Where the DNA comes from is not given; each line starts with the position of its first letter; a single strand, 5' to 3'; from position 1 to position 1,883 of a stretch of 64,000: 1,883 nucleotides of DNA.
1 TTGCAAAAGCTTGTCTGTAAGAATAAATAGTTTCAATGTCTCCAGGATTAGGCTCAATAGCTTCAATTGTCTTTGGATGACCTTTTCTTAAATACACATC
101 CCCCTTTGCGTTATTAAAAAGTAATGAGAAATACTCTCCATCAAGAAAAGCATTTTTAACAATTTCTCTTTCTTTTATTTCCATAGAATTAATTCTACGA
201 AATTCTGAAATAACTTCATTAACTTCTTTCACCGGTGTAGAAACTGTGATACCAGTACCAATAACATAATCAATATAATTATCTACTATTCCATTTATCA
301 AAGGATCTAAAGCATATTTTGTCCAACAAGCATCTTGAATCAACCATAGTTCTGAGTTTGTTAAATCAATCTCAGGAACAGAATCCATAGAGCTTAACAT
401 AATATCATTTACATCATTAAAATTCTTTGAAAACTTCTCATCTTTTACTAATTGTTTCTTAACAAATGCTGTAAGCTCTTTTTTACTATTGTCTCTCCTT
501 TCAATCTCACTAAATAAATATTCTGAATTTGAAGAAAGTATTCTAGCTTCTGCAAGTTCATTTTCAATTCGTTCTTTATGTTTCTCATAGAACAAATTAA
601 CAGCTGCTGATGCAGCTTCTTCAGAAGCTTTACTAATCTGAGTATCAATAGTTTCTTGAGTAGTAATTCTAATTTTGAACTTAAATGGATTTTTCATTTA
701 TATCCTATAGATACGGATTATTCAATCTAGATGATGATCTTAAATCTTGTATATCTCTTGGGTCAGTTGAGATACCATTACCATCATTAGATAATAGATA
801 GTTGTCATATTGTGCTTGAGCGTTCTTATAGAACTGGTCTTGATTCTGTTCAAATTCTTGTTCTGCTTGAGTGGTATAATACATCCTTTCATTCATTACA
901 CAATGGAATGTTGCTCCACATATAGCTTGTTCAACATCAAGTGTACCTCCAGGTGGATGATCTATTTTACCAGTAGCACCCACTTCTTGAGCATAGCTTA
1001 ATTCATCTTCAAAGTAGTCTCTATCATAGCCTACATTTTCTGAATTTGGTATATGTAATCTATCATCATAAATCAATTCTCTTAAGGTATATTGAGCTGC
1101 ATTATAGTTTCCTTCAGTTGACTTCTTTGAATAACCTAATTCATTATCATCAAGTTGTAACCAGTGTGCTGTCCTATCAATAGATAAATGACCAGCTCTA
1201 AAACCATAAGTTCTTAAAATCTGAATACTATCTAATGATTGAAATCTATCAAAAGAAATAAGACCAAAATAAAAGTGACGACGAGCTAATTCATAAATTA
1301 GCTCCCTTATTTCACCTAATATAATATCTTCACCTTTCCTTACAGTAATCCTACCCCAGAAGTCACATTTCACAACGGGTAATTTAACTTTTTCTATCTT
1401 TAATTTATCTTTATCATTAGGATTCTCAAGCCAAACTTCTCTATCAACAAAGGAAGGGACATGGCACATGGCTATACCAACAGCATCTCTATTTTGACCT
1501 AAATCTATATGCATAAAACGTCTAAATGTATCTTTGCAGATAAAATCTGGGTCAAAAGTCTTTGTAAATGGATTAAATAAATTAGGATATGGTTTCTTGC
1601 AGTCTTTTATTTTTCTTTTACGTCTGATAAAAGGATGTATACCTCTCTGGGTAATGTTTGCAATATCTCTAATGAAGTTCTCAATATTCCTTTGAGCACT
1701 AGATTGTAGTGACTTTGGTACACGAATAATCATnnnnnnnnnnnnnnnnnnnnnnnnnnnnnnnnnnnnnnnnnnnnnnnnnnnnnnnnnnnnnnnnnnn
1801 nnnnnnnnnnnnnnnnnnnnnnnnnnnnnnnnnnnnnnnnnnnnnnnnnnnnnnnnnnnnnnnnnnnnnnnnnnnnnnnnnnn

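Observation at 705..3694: Large terminase split into separate ATPase and nuclease ORFs, with a DnaQ-like exonuclease and a DUF4031 gene nested between them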

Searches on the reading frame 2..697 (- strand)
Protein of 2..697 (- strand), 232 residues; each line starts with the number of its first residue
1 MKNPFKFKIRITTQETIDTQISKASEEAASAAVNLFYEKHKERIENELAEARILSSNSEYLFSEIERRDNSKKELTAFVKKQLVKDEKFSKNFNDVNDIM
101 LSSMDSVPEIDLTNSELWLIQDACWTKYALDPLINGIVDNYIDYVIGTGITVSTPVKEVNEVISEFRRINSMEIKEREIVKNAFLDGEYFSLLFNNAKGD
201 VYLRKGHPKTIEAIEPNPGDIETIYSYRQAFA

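Call 65: search_protein_families(library=phrogs, proteins=[window:2-697:-], max_evalue=0.01)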
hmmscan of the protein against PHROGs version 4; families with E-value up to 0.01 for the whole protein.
window:2-697:- (232 aa): 1 family
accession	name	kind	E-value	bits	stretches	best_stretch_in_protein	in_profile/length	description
phrog_64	-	head and packaging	6.5e-05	22.6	1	131-214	126-209/547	portal protein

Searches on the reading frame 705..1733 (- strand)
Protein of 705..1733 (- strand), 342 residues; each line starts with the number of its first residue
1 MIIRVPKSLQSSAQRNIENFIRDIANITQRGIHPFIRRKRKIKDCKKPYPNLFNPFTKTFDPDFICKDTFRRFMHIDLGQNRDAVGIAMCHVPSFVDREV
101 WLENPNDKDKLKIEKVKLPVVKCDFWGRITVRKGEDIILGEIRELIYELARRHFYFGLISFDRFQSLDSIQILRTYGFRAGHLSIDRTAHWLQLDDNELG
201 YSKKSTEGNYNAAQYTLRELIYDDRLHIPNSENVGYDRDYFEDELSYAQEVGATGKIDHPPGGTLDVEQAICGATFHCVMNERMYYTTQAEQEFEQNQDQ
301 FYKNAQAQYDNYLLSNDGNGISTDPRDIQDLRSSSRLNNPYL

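Call 3: search_protein_families(library=pfam, proteins=[window:705-1733:-], max_evalue=1)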
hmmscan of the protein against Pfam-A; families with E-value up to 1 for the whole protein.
window:705-1733:- (342 aa): 0 families

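Call 4: search_protein_families(library=phrogs, proteins=[window:705-1733:-], max_evalue=0.01)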
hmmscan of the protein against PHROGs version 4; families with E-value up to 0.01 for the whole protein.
window:705-1733:- (342 aa): 0 families

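Call 7: search_solved_structures(query=window:705-1733:-, max_evalue=10, show_alignments=2)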
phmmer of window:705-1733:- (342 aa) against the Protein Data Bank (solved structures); distinct sequences matched with E-value up to 10: 6.
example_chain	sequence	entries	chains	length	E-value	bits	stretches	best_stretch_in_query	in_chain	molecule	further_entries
5zi2_A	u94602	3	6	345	0.95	11.7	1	219-266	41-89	Malate dehydrogenase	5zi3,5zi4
5duy_A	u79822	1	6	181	1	11.5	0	234-288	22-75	GalNAc/Gal-specific lectin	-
9v7t_a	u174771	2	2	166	1.1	11.5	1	55-109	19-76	Chloroplast light-harvesting complex I protein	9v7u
9uas_T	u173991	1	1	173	1.1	11.4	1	55-109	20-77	Lhce11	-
9vjs_e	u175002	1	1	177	1.2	11.4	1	55-109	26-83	Chloroplast light-harvesting complex I protein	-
9vfj_5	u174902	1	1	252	2.2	10.5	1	55-109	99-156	Chloroplast light-harvesting complex I protein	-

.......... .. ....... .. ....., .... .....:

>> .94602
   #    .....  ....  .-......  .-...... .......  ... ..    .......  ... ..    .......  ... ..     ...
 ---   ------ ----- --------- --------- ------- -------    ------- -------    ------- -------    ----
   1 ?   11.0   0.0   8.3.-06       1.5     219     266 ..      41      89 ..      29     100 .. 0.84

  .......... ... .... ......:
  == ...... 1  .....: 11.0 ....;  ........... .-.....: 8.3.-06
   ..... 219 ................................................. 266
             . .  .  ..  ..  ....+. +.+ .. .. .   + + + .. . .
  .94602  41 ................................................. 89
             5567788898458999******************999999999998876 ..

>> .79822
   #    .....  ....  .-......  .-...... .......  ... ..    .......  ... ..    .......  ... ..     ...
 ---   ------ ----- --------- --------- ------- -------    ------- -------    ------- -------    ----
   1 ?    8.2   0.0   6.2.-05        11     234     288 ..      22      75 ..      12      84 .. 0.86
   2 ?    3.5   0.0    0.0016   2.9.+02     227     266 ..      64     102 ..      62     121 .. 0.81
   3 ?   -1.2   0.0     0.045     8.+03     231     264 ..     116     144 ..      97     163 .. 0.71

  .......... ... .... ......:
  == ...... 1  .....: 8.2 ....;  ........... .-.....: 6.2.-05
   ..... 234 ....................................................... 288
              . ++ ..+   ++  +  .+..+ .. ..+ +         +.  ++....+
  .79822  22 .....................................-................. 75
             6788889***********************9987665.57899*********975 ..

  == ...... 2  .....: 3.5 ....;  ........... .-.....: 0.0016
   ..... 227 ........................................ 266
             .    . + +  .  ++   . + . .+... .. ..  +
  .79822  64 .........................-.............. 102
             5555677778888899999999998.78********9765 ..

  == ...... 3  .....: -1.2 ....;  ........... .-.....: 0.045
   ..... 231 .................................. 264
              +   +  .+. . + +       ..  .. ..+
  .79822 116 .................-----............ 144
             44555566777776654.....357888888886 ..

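Call 10: find_homologous_proteins(query=window:705-1733:-, max_evalue=0.001)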
Query window:705-1733:- (342 aa): 31 proteins with E <= 0.001 among 861 candidates.
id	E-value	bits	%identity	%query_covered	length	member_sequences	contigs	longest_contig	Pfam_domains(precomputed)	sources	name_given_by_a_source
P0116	1.2e-125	437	99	56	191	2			-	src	-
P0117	6.7e-115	402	55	96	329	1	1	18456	-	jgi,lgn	jgi:hypothetical protein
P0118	2.3e-113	397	57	96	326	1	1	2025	-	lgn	-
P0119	7.8e-113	395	58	96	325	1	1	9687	-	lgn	-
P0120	1.7e-111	391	57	97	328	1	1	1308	-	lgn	-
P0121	3.2e-111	390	56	96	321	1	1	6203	-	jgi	-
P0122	1.9e-106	374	54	96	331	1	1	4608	-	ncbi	ncbi:MAG: hypothetical protein ACFFKA_07005 [Candidatus Thorarchaeota archaeon]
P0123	4.2e-105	370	54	96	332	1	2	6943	-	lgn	-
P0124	5.3e-104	366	53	96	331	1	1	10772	-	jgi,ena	-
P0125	7.4e-102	359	53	96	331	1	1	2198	-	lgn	-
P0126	8.6e-102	359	52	96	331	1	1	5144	-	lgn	-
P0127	1.1e-101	358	53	96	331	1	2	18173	-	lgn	-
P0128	1.0e-100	355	52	96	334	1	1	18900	-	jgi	jgi:hypothetical protein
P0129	1.0e-98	349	51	96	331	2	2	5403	-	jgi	jgi:hypothetical protein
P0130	3.0e-98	347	51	96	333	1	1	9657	-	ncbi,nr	ncbi:MAG: hypothetical protein NUV97_01390 [archaeon]|nr:hypothetical protein [archaeon]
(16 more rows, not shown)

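Call 36: search_dna_similar(query=window:705-1733:-, collection=phages, mode=protein, max_rows=25, max_evalue=0.001)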
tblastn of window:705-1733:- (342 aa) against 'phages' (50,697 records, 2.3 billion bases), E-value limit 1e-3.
Records with a match: 336; places in all: 336; records where one place covers at least 80% of the query: 174.
Best place of each record, by identity: <60% 336.
By first word of the organism name: Streptomyces 127; Gordonia 105; Vibrio 32; Rhizobium 16; Pseudomonas 12; Maribacter 8; Tsukamurella 6; Rhodococcus 6; Rhodobacter 5; Stenotrophomonas 4; and 12 more.
By host as written in the record: Gordonia terrae 3612 81; Streptomyces griseus ATCC 10137 52; Streptomyces lividans JI 1326 29; Streptomyces viridochromogenes DSM40736 12; - 10; Streptomyces sanglieri UNT16F27A 9; Maribacter forsetii DSM18668 8; Gordonia sp. 7; and 71 more.
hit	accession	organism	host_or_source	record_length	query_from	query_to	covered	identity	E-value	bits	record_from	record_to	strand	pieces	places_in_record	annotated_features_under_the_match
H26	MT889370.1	Gordonia phage GourdThymes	Gordonia terrae 3612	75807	2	340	99%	27.6%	1e-16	87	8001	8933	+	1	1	10: terminase large subunit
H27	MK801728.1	Gordonia phage Gorko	Gordonia terrae 3612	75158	2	340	99%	27.6%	1e-16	87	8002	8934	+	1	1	10: hypothetical protein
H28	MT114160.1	Gordonia phage Breezic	Gordonia terrae 3612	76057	2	340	99%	27.6%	1e-16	87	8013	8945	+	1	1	10: terminase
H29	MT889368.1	Gordonia phage Sam12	Gordonia terrae 3612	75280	2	340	99%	27.3%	1e-16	87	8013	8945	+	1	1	10: terminase large subunit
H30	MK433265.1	Gordonia phage Exiguo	Gordonia terrae 3612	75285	2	340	99%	27.3%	1e-16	87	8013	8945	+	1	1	10: terminase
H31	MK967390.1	Gordonia phage Beaver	Gordonia rubripertincta NRRL B-16540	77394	2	340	99%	27.3%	1e-16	87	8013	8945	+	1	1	10: terminase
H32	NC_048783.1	Gordonia phage Beaver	Gordonia rubripertincta NRRL B-16540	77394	2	340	99%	27.3%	1e-16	87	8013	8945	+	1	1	10: terminase large subunit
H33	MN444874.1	Gordonia phage Jellybones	Gordonia rubripertincta NRRL B-16540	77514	2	340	99%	27.3%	1e-16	87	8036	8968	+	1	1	10: terminase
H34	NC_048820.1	Gordonia phage Jellybones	Gordonia rubripertincta NRRL B-16540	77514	2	340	99%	27.3%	1e-16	87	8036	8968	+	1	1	10: terminase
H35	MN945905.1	Gordonia phage John316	Gordonia terrae 3612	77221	2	340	99%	27.3%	1e-16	87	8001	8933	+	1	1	10: terminase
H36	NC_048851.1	Gordonia phage John316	Gordonia terrae 3612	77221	2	340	99%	27.3%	1e-16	87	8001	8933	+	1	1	10: terminase large subunit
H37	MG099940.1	Gordonia phage BirksAndSocks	Gordonia terrae 3612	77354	2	340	99%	27.3%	2e-16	87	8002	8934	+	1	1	terminase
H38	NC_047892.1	Gordonia phage BirksAndSocks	Gordonia terrae 3612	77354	2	340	99%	27.3%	2e-16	87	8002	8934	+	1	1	terminase large subunit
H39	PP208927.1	Gordonia phage RemRem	Gordonia terrae 3612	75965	2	340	99%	27.3%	2e-16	86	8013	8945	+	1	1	10: terminase large subunit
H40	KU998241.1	Gordonia phage Monty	Gordonia terrae 3612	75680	2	340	99%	27.0%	4e-16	85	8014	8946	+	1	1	9: terminase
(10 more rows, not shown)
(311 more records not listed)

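Call 37: get_annotated_region(hit=H26, flank=3500)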
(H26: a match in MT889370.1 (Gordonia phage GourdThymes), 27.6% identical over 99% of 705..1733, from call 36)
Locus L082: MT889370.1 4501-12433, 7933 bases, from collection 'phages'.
description: Gordonia phage GourdThymes, complete genome.
organism: Gordonia phage GourdThymes (NCBI taxid 2776860)
taxonomy: Viruses; Duplodnaviria; Heunggongvirae; Uroviricota; Caudoviricetes; Montyvirus
host: Gordonia terrae 3612; source: soil; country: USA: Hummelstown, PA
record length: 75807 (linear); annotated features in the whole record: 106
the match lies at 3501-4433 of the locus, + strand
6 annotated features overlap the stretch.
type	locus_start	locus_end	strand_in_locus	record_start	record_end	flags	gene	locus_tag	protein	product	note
CDS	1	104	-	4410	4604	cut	7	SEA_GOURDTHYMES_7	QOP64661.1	hypothetical protein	-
CDS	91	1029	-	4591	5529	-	8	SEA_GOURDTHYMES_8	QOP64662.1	DNA primase/polymerase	-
CDS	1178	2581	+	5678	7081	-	9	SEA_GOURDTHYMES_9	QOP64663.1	terminase small subunit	-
CDS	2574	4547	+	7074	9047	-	10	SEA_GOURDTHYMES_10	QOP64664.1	terminase large subunit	-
CDS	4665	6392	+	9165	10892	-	11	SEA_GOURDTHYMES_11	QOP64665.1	portal protein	-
CDS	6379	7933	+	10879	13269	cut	12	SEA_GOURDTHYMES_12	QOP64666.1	hydrolase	-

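Call 41: predict_structure(alignment_id=A1)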
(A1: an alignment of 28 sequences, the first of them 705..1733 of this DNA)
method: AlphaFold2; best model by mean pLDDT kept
length: 342 residues; sequences in the alignment: 28
mean_pLDDT: 78.4   pTM: 0.72
mean pLDDT of the five models: 78.4, 76.0, 76.0, 75.5, 75.1
residues with pLDDT >= 90: 140; 70-90: 106; 50-70: 55; < 50: 41
segments of 3 or more residues with pLDDT < 50: 26-32, 252-256, 315-322, 324-342
pLDDT, mean of each block of 10 residues (from residue 1): 70 78 52 67 94 94 92 93 91 88 71 81 96 81 94 94 79 92 88 91 87 90 95 87 82 51 82 96 64 62 62 46 46 38 34
secondary structure, 60 per line:
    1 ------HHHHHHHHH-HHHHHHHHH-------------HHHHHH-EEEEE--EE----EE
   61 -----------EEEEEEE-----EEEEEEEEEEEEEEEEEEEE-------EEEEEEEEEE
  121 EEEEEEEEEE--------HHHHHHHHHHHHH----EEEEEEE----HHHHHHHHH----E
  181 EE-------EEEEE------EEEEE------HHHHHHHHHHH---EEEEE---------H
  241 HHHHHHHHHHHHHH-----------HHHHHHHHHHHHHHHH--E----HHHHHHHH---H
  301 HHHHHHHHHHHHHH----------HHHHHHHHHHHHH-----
elements in order: H7-15 H17-25 H39-44 E46-50 E72-78 E84-103 E111-130 H139-151 E156-162 H167-175 E180-182 E190-194 E201-205 H212-222 E226-230 H240-254 H266-281 H289-296 H300-314 H325-337

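Call 45: fold_search(model_id=the predicted structure, library=pdb)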
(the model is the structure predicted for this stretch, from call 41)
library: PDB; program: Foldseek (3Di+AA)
matches with E <= 10: 695; with E <= 0.001: 3
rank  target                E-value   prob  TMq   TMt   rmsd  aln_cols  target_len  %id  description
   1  6m5r_A                2.7e-04  1.00  0.33  0.20  11.1       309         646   11  The coordinates of the apo monomeric terminase complex (released 2020-10-28)
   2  6m5u_A                3.6e-04  0.99  0.28  0.19  10.0       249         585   11  The coordinates of the monomeric terminase complex in the presence of the ADP-BeF3 (released 2020-10-28)
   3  4iox_A                6.6e-04  1.00  0.32  0.45   8.9       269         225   10  The structure of the herpes simplex virus DNA-packaging motor pUL15 C-terminal nuclease domain provides insights into  (released 2013-05-01)
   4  6z6d                  2.1e-03  1.00  0.36  0.27   7.5       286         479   10  Crystal structure of the HK97 bacteriophage large terminase (released 2021-06-09)
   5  1t6c                  6.4e-03  0.33  0.17  0.19  15.9       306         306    8  Structural characterization of the Ppx/GppA protein family: crystal structure of the Aquifex aeolicus family member (released 2004-08-03)
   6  5m1f                  8.7e-03  1.00  0.36  0.61   5.4       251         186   12  Crystal structure of the large terminase nuclease from thermophilic phage G20c (released 2016-10-26)
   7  4xpu_B                2.0e-02  0.21  0.15  0.21  16.0       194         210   11  The crystal structure of EndoV from E.coli (released 2015-08-19)
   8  8u6b_A                2.1e-02  0.15  0.15  0.10  23.4       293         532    9  Crystal Structure of HIV-1 Reverse Transcriptase in Complex with N-(4-chloro-3-(3-chloro-5-cyanophenoxy)phenethyl)acry (released 2023-11-08)
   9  3h1v                  2.7e-02  0.15  0.17  0.14  20.4       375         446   11  Human glucokinase in complex with a synthetic activator (released 2009-10-06)
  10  3idh                  2.9e-02  0.18  0.18  0.14  20.4       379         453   10  Human pancreatic glucokinase in complex with glucose (released 2010-07-28)
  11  6p5a_A                3.1e-02  0.14  0.17  0.14  24.5       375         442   10  Drosophila P element transposase strand transfer complex (released 2019-10-30)
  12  7z2e_A                3.7e-02  0.13  0.14  0.10  23.3       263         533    9  Cryo-EM structure of NNRTI resistant M184I/E138K mutant HIV-1 reverse transcriptase with a DNA aptamer in complex with (released 2022-07-20)
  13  4zxz_A                4.1e-02  0.20  0.12  0.10  15.8       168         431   13  Crystal structure of a highly thermal stable but inactive levoglucosan kinase. (released 2015-09-23)
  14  5c42_A                4.4e-02  0.16  0.16  0.11  22.4       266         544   10  Crystal Structure of HIV-1 Reverse Transcriptase (K101P) Variant in Complex with 8-(2-(2-(2,4-dioxo-3,4-dihydropyrimid (released 2015-11-11)
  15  5gq9_A                4.4e-02  0.16  0.18  0.12  16.7       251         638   11  Crystal structure of Thermus thermophilus Argonaute in complex with g1C siDNA and DNA target (released 2017-08-09)
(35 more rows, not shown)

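Call 58: search_protein_families(library=ncbifam, proteins=[window:705-1733:-], max_evalue=0.01)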
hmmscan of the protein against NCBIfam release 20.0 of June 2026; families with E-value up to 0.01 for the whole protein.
window:705-1733:- (342 aa): 0 families

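Call 75: search_protein_representatives(alignment_id=A1)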
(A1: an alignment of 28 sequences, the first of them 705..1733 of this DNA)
Query: 28 sequences, 329 profile positions. Proteins with E-value up to 0.001 (for the whole library): 2987; up to 1e-10: 2187; up to 1e-30: 311. The best 150 are listed.
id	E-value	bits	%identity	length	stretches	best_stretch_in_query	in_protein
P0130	6.9e-140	482.4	-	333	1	1-327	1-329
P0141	1.4e-125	435.4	-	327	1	2-325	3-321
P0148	1.5e-96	340.0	-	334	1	2-312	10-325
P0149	1.8e-96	339.8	-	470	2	1-163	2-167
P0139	2.7e-94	332.6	-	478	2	3-162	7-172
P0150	3.5e-91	322.3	-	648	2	3-161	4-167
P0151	4.7e-89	315.3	-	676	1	3-314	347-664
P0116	1.1e-88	314.1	-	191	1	1-185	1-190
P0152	8.0e-88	311.3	-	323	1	2-307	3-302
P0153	5.4e-84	298.7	-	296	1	2-301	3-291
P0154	1.0e-83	297.8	-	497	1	3-304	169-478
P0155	1.1e-82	294.4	-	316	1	1-304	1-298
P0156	2.0e-80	287.0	-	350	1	2-308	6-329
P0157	5.0e-80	285.7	-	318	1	2-300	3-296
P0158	1.8e-77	277.3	-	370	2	2-240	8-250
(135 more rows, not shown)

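Call 85: search_solved_structures(query=A1, max_evalue=1, show_alignments=1)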
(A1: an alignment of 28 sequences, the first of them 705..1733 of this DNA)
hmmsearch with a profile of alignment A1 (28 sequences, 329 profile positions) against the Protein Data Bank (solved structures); distinct sequences matched with E-value up to 1: 4.
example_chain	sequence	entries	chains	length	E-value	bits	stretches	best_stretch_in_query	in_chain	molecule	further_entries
4uc8_A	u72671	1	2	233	0.88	12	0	158-191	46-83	NUCLEOPROTEIN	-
4uc6_B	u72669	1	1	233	0.91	12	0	158-191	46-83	NUCLEOPROTEIN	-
4uc6_A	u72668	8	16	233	0.95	11.9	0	158-191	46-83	NUCLEOPROTEIN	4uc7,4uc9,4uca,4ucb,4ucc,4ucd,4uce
4uc7_A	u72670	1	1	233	0.95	11.9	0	158-191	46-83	NUCLEOPROTEIN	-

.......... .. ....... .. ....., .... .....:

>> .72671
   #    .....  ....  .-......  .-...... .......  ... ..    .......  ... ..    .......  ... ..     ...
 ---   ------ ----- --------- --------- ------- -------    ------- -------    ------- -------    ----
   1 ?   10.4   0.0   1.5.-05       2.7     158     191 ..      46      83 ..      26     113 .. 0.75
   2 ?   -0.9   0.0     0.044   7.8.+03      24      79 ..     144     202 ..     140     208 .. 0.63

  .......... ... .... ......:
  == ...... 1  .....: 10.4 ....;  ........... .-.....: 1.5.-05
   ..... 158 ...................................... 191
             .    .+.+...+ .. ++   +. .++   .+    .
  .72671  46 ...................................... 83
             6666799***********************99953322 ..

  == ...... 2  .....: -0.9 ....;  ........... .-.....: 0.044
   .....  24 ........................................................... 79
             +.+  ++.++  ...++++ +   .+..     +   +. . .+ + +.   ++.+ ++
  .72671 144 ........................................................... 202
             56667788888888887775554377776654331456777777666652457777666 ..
